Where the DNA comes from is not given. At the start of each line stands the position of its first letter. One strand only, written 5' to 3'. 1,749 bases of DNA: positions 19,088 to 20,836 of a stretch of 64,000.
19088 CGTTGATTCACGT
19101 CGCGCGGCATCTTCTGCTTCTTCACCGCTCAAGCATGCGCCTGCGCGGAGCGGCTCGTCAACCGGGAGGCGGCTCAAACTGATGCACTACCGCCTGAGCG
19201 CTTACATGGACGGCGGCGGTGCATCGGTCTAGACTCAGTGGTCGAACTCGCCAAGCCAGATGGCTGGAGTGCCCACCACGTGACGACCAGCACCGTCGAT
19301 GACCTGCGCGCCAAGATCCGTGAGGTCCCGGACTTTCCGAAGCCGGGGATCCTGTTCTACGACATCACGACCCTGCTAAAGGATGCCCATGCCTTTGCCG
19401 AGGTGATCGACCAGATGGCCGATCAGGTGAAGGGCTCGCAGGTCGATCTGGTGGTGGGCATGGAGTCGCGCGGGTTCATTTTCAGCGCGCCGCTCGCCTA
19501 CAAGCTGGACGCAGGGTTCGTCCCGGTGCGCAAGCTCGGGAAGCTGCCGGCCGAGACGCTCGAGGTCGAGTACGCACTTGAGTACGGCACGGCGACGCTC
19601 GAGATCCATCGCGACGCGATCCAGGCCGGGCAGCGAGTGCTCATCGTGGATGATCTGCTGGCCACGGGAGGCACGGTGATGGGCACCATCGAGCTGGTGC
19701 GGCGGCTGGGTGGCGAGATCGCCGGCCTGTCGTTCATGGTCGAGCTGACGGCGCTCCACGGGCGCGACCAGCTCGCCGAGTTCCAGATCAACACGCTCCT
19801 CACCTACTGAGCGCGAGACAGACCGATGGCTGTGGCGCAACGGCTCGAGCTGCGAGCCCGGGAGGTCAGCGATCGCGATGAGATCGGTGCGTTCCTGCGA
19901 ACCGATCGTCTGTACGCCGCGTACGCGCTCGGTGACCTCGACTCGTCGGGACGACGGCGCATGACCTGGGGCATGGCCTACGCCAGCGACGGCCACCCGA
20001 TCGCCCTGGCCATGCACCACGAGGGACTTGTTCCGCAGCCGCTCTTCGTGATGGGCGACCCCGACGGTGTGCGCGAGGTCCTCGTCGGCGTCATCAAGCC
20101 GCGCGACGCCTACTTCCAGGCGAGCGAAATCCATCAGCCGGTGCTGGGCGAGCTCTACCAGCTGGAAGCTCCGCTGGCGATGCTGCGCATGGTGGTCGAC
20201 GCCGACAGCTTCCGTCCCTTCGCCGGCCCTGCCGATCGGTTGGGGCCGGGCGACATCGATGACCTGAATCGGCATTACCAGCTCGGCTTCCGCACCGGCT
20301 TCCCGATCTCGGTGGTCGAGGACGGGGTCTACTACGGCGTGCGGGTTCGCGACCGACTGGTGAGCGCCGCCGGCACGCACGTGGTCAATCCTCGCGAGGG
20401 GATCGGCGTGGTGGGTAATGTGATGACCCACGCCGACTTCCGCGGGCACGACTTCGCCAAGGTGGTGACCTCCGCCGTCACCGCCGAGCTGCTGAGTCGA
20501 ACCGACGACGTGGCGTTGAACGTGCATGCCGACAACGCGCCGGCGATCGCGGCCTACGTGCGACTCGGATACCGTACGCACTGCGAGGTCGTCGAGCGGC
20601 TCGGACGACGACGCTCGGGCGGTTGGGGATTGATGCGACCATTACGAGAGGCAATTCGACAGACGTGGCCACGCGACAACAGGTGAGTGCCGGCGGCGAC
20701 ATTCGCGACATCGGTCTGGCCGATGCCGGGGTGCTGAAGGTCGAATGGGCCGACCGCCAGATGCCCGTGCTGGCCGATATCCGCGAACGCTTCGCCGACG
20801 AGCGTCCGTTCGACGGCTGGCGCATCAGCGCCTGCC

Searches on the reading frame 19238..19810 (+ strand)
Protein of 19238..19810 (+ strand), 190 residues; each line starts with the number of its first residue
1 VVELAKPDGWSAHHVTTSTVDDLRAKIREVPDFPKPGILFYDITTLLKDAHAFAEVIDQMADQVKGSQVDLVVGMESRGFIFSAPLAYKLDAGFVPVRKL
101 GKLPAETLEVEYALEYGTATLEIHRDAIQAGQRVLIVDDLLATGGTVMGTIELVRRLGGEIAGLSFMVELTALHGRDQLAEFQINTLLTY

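Call 6: search_protein_families(library=pfam, proteins=[window:19238-19810:+], max_evalue=0.01)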
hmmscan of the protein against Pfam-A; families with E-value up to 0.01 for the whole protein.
window:19238-19810:+ (190 aa): 2 families
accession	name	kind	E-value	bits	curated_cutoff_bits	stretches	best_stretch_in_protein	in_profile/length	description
PF00156.33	Pribosyltran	-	1.5e-15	57.3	26.3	1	47-164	5-120/158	Phosphoribosyl transferase domain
PF14681.12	UPRTase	-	0.00042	20.3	27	1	130-180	119-169/206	Uracil phosphoribosyltransferase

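Call 53: find_related_loci(query=window:19238-19807:+, collection=genome_contigs, flank=6000)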
Query window:19238-19807:+ (190 aa) in genome_contigs; peptide patterns used: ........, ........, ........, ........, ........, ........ (x = any residue, [..] = any of these).
599 stretches matched a pattern (row limit reached: there are more); 570 encode a relative of the query (tblastn E <= 1e-3); the best 80 are kept; 80 distinct loci.
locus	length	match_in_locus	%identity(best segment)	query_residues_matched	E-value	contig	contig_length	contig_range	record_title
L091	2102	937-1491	84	6-190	3e-106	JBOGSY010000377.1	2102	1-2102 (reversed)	MAG: Candidatus Limnocylindria bacterium isolate SD8030_metabat2.bin.11_sub NODE_31091_length_2102_cov_1.998481, whole g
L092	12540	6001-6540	86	10-190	5e-99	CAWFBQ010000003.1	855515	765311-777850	MAG: uncultured Chloroflexia bacterium isolate MFD02416.bin.1.124 genome assembly, contig: contig_25880, whole genome sh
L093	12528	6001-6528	88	15-190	1e-98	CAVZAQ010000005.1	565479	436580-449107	MAG: uncultured Chloroflexia bacterium isolate MFD01721.bin.3.65 genome assembly, contig: contig_29781, whole genome sho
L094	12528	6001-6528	86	15-190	3e-98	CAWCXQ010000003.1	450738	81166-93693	MAG: uncultured Chloroflexia bacterium isolate MFD07737.bin.2.34 genome assembly, contig: contig_10666, whole genome sho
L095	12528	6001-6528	82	15-190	2e-97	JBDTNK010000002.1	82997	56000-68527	MAG: Chloroflexota bacterium isolate cluster3_bin.149 NODE_541_length_82997_cov_12.892515, whole genome shotgun sequence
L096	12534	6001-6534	84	13-190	1e-97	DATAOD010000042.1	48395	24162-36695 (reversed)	MAG TPA_asm: Candidatus Limnocylindria bacterium isolate SMAG_U7036 k141_1049334, whole genome shotgun sequence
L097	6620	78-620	85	11-190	1e-96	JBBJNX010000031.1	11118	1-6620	MAG: Candidatus Limnocylindria bacterium isolate RDP_SRG_28 NODE_3058_length_11118_cov_6.583205, whole genome shotgun se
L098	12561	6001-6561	82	5-190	4e-96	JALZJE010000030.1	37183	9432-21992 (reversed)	MAG: Chloroflexota bacterium isolate MOJ bin32 SC8837-39_k127_1555901, whole genome shotgun sequence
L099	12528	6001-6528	84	15-190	3e-96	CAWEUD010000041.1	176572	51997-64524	MAG: uncultured Chloroflexia bacterium isolate MFD05684.bin.3.306 genome assembly, contig: contig_96444, whole genome sh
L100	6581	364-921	83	6-190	2e-96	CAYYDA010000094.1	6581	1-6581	MAG TPA_asm: uncultured Steroidobacteraceae bacterium isolate SRP136066_co1_128 genome assembly, contig: NODE_18949_leng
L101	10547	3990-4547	82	6-190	4e-96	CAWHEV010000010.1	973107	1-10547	MAG: uncultured Chloroflexia bacterium isolate MFD02360.bin.1.60 genome assembly, contig: contig_842, whole genome shotg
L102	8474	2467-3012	83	10-190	7e-96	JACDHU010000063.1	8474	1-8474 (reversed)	MAG: Chloroflexi bacterium isolate MGR_bin446 SD2911_NODE_2002_length_8474_cov_1.905116, whole genome shotgun sequence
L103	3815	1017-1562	84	10-190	8e-97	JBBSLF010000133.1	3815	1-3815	MAG: Candidatus Limnocylindria bacterium isolate metawrap_LS4_51 metawrap_LS4_51_K_1273481_L_3815_cov_14.5610, whole gen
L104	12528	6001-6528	86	15-190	4e-96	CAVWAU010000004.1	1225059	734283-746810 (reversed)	MAG: uncultured Chloroflexia bacterium isolate MFD05454.bin.3.409 genome assembly, contig: contig_16668, whole genome sh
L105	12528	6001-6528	84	15-190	4e-96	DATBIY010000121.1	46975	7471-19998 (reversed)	MAG TPA_asm: Candidatus Limnocylindria bacterium isolate SMAG_U3906 k141_3796923, whole genome shotgun sequence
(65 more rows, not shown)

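Call 87: find_encoding_contigs(protein=window:19280-19807:+, flank=6000, max_places=10)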
Protein seq(176 aa) (176 aa): no gene with exactly this product is on record in the collection.

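Call 88: find_encoding_contigs(protein=window:19238-19807:+, flank=6000, max_places=10)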
Protein seq(190 aa) (190 aa): no gene with exactly this product is on record in the collection.

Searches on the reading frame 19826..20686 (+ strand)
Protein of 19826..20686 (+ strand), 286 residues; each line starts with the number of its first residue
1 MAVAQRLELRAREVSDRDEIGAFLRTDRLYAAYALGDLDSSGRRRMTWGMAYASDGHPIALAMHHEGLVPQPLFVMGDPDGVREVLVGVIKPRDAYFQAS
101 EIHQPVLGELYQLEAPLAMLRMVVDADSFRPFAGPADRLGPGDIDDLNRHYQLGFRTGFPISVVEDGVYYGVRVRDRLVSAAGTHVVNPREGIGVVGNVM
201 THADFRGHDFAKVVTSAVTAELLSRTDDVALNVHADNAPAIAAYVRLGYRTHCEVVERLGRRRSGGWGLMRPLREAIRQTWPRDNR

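Call 89: find_encoding_contigs(protein=window:19826-20686:+, flank=7000, max_places=10)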
Protein window:19826-20686:+ (286 aa): no gene with exactly this product is on record in the collection.
